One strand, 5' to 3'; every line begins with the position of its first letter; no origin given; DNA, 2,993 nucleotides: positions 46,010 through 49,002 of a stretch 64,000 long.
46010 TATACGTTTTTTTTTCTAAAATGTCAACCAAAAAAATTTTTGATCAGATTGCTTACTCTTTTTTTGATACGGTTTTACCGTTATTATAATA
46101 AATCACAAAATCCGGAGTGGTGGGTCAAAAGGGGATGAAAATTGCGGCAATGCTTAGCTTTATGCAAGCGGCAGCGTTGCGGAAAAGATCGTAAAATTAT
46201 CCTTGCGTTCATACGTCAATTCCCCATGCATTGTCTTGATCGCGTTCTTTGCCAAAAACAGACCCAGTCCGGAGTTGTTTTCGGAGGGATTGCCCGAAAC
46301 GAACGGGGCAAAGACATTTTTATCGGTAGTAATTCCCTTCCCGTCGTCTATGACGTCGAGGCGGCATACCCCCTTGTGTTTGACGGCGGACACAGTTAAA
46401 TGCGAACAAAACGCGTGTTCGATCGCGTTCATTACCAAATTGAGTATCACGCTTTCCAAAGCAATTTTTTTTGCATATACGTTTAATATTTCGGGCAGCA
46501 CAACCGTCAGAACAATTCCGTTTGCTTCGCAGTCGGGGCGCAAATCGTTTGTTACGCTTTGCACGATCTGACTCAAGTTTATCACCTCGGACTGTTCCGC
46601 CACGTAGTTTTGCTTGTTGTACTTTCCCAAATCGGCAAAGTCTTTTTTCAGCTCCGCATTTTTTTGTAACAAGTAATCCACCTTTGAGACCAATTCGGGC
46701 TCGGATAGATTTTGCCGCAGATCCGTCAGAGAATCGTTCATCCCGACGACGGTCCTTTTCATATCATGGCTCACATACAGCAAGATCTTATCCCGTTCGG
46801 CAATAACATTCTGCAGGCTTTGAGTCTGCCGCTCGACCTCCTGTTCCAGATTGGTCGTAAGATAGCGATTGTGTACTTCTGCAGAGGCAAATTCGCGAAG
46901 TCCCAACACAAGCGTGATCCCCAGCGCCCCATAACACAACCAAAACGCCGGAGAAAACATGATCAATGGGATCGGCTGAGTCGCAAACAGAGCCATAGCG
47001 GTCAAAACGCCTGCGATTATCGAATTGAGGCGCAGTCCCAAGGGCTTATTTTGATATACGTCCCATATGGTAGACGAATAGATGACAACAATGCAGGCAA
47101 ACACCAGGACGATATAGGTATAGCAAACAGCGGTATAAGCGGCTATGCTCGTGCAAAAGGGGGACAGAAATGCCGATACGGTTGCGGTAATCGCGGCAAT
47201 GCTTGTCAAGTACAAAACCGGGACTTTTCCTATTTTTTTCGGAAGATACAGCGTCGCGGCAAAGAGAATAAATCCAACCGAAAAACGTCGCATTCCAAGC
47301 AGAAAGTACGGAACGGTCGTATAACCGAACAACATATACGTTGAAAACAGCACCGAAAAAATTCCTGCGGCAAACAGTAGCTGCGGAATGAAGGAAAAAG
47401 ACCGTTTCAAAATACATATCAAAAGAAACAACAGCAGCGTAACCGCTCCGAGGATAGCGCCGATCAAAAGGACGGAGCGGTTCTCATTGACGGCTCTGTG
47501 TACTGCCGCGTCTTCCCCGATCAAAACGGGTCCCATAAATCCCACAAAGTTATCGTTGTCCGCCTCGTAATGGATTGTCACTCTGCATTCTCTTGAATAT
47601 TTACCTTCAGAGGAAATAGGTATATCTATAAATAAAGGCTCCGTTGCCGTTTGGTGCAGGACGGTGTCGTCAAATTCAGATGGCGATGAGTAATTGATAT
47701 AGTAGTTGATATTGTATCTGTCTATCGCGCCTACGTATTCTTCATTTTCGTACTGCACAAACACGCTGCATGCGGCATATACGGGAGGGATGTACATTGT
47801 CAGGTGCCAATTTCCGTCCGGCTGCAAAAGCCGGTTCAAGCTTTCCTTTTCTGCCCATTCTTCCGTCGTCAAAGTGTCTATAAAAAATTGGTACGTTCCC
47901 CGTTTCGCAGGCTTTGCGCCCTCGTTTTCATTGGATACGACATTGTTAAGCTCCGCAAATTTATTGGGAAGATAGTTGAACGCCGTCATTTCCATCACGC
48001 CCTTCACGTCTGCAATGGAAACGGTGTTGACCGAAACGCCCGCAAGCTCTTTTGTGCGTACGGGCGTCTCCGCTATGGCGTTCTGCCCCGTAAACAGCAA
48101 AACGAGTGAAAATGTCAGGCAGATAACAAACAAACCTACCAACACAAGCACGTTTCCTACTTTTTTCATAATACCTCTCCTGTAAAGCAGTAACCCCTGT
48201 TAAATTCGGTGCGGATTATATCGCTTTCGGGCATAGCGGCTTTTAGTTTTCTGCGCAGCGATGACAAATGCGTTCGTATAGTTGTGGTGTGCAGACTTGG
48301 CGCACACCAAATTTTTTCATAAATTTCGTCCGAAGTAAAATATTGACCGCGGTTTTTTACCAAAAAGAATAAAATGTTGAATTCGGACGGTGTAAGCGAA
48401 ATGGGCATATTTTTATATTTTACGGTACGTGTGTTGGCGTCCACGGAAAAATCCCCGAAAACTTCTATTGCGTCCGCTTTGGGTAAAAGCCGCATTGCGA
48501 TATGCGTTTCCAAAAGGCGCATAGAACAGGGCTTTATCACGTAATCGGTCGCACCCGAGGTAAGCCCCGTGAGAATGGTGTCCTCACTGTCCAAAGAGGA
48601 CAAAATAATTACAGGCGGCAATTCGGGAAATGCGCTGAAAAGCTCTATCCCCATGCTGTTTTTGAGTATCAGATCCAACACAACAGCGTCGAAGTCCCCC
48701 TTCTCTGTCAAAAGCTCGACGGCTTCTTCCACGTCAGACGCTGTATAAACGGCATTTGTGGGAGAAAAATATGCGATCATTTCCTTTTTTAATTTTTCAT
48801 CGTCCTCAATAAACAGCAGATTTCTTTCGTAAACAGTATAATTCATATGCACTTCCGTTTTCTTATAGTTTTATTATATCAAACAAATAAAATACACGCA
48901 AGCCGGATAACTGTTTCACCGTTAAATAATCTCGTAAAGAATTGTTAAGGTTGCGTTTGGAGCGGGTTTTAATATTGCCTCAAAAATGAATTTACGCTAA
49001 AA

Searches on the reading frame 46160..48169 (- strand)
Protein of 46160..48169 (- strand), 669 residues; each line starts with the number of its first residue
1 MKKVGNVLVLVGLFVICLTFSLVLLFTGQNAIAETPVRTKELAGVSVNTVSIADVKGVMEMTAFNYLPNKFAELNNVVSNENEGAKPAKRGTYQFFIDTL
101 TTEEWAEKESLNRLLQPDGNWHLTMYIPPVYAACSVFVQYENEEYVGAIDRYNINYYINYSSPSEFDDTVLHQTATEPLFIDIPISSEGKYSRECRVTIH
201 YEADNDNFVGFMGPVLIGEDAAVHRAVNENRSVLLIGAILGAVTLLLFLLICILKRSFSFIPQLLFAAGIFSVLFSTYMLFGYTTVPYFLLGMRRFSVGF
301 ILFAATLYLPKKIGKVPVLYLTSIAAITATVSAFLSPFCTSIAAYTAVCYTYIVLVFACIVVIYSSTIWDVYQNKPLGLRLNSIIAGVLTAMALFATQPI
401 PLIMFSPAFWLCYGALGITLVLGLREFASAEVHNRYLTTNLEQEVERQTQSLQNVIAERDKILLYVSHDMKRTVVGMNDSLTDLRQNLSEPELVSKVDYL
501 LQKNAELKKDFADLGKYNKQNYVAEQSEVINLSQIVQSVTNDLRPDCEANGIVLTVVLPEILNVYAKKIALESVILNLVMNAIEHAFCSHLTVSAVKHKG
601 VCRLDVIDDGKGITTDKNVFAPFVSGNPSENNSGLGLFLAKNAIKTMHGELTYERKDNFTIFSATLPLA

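Call 6: search_protein_families(library=pfam, proteins=[window:46160-48169:-], max_evalue=0.01)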
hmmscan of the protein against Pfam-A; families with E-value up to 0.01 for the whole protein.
window:46160-48169:- (669 aa): 2 families
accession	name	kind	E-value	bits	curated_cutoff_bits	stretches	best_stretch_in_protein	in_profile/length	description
PF02518.31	HATPase_c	-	2e-16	60.9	26.4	1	568-668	3-109/111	Histidine kinase-, DNA gyrase B-, and HSP90-like ATPase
PF13581.12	HATPase_c_2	-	0.0018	18.7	27.4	1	579-647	40-112/127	Histidine kinase-like ATPase domain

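Call 61: search_protein_families(library=ncbifam, proteins=[window:46160-48169:-], max_evalue=0.001)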
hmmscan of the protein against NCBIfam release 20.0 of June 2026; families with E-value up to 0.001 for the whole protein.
window:46160-48169:- (669 aa): 51 families (the best 25 are shown)
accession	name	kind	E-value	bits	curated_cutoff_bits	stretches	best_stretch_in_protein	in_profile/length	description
NF033091.0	HK_VanS_ACDEFG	equivalog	1.8e-17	63.4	400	1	442-667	57-293/293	vancomycin resistance histidine kinase VanS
NF007007.0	PRK09470.1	equivalog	1.4e-14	53.8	486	1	446-654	232-444/463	envelope stress sensor histidine kinase CpxA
NF046044.1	PnpS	equivalog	1.3e-12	47.5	400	1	507-655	223-377/390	two-component system histidine kinase PnpS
TIGR02966.1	phoR_proteo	equivalog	2.7e-12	46.4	334.2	1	450-652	105-318/333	phosphate regulon sensor histidine kinase PhoR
NF007004.0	PRK09467.1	equivalog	3.8e-12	45.8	415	1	450-657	223-424/440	two-component system sensor histidine kinase EnvZ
NF007898.0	PRK10604.1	equivalog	7.5e-12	45.1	478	1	441-654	194-408/433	two-component system sensor histidine kinase RstB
NF052314.1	T9SS_HK_PorY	subfamily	2.7e-11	43.2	350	1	492-663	248-415/418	PorY family sensor histidine kinase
NF008312.0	PRK11100.1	equivalog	4.6e-11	42.2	356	1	445-658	239-463/477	two-component system sensor histidine kinase CreC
NF040691.1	MtrAB_MtrB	equivalog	7.2e-11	41.8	450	1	505-667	322-491/507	MtrAB system histidine kinase MtrB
NF040750.1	tetrathio_HK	equivalog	1.3e-10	40.4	750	1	495-654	381-539/555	tetrathionate respiration histidine kinase TtrS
NF007688.0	PRK10364.1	equivalog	3e-10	39.4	479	1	529-667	309-450/460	two-component system sensor histidine kinase ZraS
NF012163.2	BaeS_SmeS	equivalog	3.1e-10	39.6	500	1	440-654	221-443/457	sensor histidine kinase efflux regulator BaeS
NF041832.1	near_NosP_CTERM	subfamily_domain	4e-10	39.3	400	1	461-640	9-194/370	NahK/ErcS family hybrid sensor histidine kinase/response regulator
NF006800.0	PRK09303.1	equivalog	4.4e-10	39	342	1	446-651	138-359/383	histidine kinase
NF041880.1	EPS_EpsF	equivalog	7.7e-10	37.8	900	1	448-649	263-471/492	response regulator EpsF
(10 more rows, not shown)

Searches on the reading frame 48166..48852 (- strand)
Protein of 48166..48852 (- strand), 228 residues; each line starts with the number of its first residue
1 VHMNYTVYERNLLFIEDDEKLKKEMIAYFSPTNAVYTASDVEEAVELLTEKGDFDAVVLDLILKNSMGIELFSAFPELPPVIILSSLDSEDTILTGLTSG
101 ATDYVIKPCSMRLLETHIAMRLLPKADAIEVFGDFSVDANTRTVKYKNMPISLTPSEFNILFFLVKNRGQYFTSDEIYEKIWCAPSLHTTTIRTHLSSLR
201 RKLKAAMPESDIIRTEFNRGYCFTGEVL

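Call 6: search_protein_families(library=pfam, proteins=[window:48166-48852:-], max_evalue=0.01)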
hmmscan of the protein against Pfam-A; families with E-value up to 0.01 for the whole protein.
window:48166-48852:- (228 aa): 2 families
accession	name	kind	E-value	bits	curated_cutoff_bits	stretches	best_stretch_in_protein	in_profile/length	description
PF00486.34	Trans_reg_C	-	3.6e-17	62.6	26.2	1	150-223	3-77/77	Transcriptional regulatory protein, C terminal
PF00072.30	Response_reg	-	8.6e-14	52.1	30.2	1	13-118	2-110/111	Response regulator receiver domain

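Call 8: find_encoding_contigs(protein=window:48166-48852:-, flank=3000, max_places=10)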
Protein window:48166-48852:- (228 aa): no gene with exactly this product is on record in the collection.

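Call 9: find_encoding_contigs(protein=window:48166-48846:-, flank=3000, max_places=10)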
Protein window:48166-48846:- (226 aa): 3 contigs read that carry it; 3 places shown.
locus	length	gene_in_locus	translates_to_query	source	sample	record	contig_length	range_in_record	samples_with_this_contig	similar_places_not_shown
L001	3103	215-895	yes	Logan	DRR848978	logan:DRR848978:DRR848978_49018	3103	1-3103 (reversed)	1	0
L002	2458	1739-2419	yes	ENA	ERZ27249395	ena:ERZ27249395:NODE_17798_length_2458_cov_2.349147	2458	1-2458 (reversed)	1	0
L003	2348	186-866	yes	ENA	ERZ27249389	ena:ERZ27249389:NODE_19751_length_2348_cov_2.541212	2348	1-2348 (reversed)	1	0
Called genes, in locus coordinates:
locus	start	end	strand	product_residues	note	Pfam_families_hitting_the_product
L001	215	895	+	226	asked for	PF00072:Response_reg, PF00486:Trans_reg_C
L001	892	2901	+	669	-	PF02518:HATPase_c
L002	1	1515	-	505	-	?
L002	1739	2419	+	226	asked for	PF00072:Response_reg, PF00486:Trans_reg_C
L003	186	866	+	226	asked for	PF00072:Response_reg, PF00486:Trans_reg_C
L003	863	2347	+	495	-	?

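Call 30: list_cluster_members(proteins=[window:48166-48846:-, window:46160-48169:-, window:55084-55821:+])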
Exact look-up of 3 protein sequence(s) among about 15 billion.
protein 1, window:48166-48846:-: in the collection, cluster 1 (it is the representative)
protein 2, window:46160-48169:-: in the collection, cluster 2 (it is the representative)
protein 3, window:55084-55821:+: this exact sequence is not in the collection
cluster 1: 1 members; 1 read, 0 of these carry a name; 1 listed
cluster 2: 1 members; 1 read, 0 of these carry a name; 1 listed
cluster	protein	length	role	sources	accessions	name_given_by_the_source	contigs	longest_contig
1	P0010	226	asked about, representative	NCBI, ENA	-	-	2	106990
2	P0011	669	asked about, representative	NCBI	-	-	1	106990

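Call 61: search_protein_families(library=ncbifam, proteins=[window:48166-48846:-], max_evalue=0.001)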
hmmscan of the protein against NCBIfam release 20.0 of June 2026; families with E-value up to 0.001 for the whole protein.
window:48166-48846:- (226 aa): 59 families (the best 25 are shown)
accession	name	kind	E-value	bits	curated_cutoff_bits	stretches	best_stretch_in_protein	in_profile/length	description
TIGR02154.1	PhoB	equivalog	1e-27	96.9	296.2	1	8-221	3-225/226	phosphate regulon transcriptional regulator PhoB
NF045944.1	ResRegRpaBCyano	equivalog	2.9e-26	92.3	330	1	31-221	22-227/229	response regulator transcription factor RpaB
NF053854.1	RespRegPhoBBctds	equivalog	1.8e-25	89.6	270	1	11-221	2-224/225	two-component system response regulator PhoB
NF040689.1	MtrAB_MtrA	equivalog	7.3e-25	87.6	300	1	11-219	2-216/219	MtrAB system response regulator MtrA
NF008296.0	PRK11083.1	equivalog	1.4e-24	86.8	273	1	9-221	5-225/228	two-component system response regulator CreB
NF033117.2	vanR_ACDEGLN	exception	2.6e-24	86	350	1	13-220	3-224/226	VanR-ABDEGLN family response regulator transcription factor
NF007982.1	PRK10710.1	equivalog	1.8e-22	80.1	380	1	2-223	2-229/235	envelope stress response regulator BaeR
NF045991.1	RespRegCtrARhodob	equivalog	2.4e-22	79.8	350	1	10-221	3-221/224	response regulator transcription factor CtrA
NF033120.0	vanR_FM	exception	2.8e-21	76.2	460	1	12-223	7-231/231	vancomycin resistance response regulator transcription factor, VanR-F/VanR-M family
NF007928.2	PRK10643.1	equivalog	1.3e-20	74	330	1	10-202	3-202/216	two-component system response regulator PmrA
NF041734.1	resp_reg_RppA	equivalog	8.3e-20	71.1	250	1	10-222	3-228/229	two-component system response regulator RppA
NF041209.1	resp_regPieR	equivalog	8.9e-20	71.3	450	1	9-221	2-227/231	two component system response regulator PieR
NF007820.0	PRK10529.1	equivalog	1e-19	70.8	325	1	9-221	3-223/225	two-component system response regulator KdpE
NF000401.1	vanR-A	exception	2.2e-19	69.8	500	1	12-219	7-227/231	vancomycin resistance response regulator transcription factor VanR-A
NF041733.1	resp_reg_CseB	equivalog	8.1e-19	67.9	350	1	9-202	2-212/228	two-component system response regulator CseB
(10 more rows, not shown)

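Call 78: find_homologous_proteins(query=window:48166-48846:-, max_evalue=1e-40)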
Query window:48166-48846:- (226 aa): 158 proteins with E <= 1e-40 among 1130 candidates; the best 120 are listed.
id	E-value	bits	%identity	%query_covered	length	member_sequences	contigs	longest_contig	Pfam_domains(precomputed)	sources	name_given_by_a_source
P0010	3.2e-144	496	100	100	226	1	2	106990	PF00486.35,PF00072.31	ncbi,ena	-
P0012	1.6e-128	445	88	100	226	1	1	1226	PF00486.35,PF00072.31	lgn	-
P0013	8.5e-127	439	86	100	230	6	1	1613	PF00486.35,PF00072.31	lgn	-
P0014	1.7e-126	438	85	100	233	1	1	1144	PF00486.35,PF00072.31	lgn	-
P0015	6.2e-126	437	87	100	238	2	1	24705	PF00486.35,PF00072.31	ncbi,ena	-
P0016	4.8e-125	434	87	100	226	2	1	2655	PF00486.35,PF00072.31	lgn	-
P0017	5.0e-125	434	86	100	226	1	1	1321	PF00486.35,PF00072.31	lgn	-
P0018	1.3e-124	432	85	100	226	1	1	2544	PF00486.35,PF00072.31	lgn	-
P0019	1.8e-124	432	85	100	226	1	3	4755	PF00486.35,PF00072.31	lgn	-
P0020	3.2e-124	431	85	100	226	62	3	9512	PF00486.35,PF00072.31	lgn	-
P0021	6.0e-124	430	86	99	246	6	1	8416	PF00486.35,PF00072.31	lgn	-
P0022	7.8e-124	430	83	100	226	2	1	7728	PF00486.35,PF00072.31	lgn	-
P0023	1.0e-123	429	85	100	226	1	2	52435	PF00486.35,PF00072.31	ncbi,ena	-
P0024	1.4e-123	429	84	100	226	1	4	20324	PF00486.35,PF00072.31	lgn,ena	-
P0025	9.3e-123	426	85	100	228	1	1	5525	PF00486.35,PF00072.31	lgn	-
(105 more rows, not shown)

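Call 79: find_encoding_contigs(protein=P0015, flank=2000, max_places=5)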
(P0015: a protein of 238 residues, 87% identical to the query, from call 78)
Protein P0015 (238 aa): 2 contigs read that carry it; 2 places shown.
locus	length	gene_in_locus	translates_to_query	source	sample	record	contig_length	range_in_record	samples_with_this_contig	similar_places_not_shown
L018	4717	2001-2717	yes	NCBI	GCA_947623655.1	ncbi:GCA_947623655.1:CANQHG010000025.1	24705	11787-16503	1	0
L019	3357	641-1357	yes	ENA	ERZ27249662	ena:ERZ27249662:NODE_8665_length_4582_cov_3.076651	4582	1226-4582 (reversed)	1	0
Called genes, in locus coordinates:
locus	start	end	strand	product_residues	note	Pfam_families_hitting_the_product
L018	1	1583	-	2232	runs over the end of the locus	PF09479:Flg_new, PF27974:Ninein_long_CC (faint), PF03938:OmpH (faint), PF04513:Baculo_PEP_C (faint), PF06705:SF-assemblin (faint), PF07464:ApoLp-III (faint), PF07889:DUF1664 (faint), PF01442:Apolipoprotein (weak), +4 more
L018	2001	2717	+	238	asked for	PF00072:Response_reg, PF00486:Trans_reg_C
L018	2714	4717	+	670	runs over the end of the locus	PF02518:HATPase_c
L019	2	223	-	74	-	?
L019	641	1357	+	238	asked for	PF00072:Response_reg, PF00486:Trans_reg_C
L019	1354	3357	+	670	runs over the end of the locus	PF02518:HATPase_c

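Call 80: find_encoding_contigs(protein=P0020, flank=2000, max_places=10)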
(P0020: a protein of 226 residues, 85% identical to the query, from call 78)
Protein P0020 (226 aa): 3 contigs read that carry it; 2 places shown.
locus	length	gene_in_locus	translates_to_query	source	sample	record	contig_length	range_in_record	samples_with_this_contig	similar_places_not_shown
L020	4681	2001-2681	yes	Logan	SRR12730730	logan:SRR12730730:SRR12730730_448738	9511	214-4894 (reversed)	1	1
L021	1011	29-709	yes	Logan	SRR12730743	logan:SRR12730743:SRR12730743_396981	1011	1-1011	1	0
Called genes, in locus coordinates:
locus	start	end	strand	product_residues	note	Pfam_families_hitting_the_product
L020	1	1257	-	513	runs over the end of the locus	PF00551:Formyl_trans_N, PF09924:LPG_synthase_C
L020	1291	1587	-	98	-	PF01740:STAS, PF13466:STAS_2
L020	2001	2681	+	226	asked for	PF00072:Response_reg, PF00486:Trans_reg_C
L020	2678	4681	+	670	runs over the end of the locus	PF02518:HATPase_c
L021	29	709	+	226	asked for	PF00072:Response_reg, PF00486:Trans_reg_C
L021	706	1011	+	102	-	?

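Call 81: find_encoding_contigs(protein=P0023, flank=2000, max_places=5)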
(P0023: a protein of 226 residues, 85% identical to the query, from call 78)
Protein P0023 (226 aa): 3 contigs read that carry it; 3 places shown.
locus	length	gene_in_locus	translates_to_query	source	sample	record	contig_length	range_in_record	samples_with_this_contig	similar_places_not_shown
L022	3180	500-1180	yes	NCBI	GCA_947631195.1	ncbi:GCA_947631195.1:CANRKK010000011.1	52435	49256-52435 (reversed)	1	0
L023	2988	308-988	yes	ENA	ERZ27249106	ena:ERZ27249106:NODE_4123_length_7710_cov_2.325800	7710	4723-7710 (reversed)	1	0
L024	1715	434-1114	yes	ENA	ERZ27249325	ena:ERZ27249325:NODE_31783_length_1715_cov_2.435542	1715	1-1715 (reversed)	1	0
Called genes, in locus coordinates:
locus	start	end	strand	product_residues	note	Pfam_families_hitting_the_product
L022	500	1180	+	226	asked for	PF00072:Response_reg, PF00486:Trans_reg_C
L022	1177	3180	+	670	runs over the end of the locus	PF02518:HATPase_c, PF13581:HATPase_c_2 (weak)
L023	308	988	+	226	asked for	PF00072:Response_reg, PF00486:Trans_reg_C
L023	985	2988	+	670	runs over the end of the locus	PF02518:HATPase_c, PF13581:HATPase_c_2 (weak)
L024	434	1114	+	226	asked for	PF00072:Response_reg, PF00486:Trans_reg_C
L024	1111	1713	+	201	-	?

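Call 84: find_encoding_contigs(protein=P0012, flank=1500, max_places=5)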
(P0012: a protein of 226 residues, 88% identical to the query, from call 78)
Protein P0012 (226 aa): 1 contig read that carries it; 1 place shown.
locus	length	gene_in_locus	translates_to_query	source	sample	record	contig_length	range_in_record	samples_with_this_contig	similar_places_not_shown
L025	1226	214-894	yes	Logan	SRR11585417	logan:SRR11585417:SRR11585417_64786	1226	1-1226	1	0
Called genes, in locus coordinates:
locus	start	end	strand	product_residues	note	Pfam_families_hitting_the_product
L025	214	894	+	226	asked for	PF00072:Response_reg, PF00486:Trans_reg_C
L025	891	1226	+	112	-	?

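Call 85: find_encoding_contigs(protein=P0016, flank=1500, max_places=5)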
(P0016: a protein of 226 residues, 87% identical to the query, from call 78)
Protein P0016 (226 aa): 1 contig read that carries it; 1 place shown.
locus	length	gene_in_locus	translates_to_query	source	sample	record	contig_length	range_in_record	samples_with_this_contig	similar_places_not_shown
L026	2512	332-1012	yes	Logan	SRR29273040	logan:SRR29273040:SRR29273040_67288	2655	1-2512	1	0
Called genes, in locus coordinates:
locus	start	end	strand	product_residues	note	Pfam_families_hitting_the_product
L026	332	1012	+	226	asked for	PF00072:Response_reg, PF00486:Trans_reg_C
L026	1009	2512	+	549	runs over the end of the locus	?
